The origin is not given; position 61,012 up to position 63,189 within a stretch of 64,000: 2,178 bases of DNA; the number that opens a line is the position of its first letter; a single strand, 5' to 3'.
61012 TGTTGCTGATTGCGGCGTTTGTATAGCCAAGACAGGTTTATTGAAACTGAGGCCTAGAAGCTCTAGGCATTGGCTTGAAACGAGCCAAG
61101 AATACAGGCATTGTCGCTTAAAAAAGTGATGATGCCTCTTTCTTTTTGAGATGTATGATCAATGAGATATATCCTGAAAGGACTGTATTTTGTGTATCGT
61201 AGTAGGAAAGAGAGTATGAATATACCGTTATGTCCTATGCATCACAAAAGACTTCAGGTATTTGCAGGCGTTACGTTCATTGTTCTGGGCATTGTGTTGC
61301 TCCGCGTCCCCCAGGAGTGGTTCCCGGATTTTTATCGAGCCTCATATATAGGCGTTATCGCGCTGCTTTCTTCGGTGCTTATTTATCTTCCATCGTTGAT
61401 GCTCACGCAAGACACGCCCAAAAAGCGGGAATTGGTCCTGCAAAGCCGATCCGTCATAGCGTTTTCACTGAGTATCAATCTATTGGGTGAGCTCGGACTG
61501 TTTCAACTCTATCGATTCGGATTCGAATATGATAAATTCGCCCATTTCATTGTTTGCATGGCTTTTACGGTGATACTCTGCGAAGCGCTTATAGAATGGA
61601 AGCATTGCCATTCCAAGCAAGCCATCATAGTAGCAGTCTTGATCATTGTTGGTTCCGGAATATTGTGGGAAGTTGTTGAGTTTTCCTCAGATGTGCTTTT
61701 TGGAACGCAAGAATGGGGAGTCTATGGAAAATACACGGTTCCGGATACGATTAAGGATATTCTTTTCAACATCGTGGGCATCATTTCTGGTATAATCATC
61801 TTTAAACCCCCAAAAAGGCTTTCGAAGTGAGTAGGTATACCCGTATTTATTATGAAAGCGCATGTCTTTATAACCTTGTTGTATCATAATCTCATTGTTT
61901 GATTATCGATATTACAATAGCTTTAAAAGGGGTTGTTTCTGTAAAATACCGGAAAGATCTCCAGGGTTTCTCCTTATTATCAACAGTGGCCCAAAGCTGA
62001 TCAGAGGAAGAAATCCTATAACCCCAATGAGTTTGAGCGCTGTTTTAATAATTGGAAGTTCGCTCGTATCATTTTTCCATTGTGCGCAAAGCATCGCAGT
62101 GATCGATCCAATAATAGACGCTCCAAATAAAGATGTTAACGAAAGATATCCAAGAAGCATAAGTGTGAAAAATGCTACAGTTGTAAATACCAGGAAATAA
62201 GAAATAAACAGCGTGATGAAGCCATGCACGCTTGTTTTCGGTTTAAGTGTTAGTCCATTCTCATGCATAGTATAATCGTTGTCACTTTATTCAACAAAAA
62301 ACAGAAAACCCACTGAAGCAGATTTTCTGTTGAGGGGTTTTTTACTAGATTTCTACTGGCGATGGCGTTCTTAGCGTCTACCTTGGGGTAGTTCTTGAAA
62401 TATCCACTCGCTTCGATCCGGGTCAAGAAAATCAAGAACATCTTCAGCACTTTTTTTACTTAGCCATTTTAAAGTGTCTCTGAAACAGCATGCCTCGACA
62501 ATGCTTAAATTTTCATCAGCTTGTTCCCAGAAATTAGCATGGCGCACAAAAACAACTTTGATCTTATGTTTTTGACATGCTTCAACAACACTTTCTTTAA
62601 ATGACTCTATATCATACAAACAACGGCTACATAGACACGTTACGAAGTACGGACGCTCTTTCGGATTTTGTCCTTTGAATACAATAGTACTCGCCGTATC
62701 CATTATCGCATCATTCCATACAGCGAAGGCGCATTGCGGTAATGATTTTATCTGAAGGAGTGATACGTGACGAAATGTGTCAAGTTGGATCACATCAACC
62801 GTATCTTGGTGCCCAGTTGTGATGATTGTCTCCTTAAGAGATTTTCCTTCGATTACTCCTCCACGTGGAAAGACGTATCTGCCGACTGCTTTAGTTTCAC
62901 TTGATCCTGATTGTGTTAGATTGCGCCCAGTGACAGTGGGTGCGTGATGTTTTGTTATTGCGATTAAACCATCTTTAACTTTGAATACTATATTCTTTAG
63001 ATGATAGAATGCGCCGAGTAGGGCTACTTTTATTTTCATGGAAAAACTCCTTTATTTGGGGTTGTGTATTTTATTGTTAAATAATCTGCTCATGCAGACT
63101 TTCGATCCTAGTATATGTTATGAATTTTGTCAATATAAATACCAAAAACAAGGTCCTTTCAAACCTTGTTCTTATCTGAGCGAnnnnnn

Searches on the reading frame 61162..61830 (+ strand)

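Call 12: search_protein_families(library=pfam, proteins=[window:61162-61830:+])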
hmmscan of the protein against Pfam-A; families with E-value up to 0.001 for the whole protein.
window:61162-61830:+ (222 aa): 1 family
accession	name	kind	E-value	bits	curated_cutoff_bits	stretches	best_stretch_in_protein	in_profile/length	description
PF09997.14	DUF2238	-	7.5e-08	32.8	26.4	1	122-201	58-138/140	Predicted membrane protein (DUF2238)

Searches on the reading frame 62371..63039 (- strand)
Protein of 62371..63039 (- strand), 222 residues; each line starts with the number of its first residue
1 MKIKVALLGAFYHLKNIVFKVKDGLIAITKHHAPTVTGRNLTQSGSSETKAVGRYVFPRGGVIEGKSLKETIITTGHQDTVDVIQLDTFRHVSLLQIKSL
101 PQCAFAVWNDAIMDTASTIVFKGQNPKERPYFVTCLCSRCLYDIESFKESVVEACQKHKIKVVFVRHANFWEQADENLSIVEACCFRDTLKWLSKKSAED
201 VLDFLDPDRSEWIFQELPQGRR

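Call 12: search_protein_families(library=pfam, proteins=[window:62371-63039:-])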
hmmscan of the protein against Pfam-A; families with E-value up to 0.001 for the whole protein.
window:62371-63039:- (222 aa): 0 families

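Call 45: find_encoding_contigs(protein=window:62371-63039:-, flank=10000, max_places=2)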
Protein window:62371-63039:- (222 aa): 1 contig read that carries it; 1 place shown.
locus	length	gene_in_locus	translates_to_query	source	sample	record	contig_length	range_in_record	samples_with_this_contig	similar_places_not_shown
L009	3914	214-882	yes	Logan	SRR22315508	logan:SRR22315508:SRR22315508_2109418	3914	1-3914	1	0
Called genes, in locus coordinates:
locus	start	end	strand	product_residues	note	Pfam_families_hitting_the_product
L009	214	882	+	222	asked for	-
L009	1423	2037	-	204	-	PF09997:DUF2238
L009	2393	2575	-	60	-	-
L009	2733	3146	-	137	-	PF00011:HSP20, PF17886:ArsA_HSP20 (weak)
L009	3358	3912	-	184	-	?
